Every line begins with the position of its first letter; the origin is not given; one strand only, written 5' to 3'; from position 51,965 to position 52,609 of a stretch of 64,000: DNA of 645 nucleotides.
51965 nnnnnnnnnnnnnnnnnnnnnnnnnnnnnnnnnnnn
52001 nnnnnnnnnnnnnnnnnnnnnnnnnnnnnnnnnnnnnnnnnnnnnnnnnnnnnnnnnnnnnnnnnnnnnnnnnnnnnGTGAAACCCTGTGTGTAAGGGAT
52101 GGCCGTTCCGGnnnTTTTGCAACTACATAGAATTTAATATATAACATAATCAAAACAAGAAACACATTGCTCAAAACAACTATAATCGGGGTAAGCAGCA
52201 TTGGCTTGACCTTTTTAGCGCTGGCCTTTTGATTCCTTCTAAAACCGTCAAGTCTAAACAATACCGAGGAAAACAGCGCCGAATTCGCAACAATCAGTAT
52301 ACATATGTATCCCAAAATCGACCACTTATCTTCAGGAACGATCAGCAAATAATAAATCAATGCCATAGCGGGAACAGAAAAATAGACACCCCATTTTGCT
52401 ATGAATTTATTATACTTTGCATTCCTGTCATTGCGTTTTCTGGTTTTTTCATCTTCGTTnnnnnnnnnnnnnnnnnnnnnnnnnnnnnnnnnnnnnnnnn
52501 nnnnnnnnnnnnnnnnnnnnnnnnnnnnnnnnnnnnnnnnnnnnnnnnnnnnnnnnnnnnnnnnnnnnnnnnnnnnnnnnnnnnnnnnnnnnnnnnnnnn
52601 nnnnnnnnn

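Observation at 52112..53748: Tandem TIR-domain proteins each fused to C-terminal transmembrane helices, in a low-GC islet without a known partner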

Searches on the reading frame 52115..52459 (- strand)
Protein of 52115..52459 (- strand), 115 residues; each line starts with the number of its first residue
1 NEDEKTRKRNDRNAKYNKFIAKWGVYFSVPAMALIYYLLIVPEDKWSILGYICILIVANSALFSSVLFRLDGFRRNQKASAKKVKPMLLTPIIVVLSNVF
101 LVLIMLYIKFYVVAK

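Call 26: search_protein_families(library=pfam, proteins=[window:52115-52459:-], max_evalue=10)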
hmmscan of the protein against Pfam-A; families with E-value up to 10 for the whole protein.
seq(115 aa): 1 family
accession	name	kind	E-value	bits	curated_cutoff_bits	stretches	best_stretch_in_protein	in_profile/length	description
PF15168.11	TRIQK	-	0.12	12.8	27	1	77-112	37-71/79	Triple QxxK/R motif-containing protein family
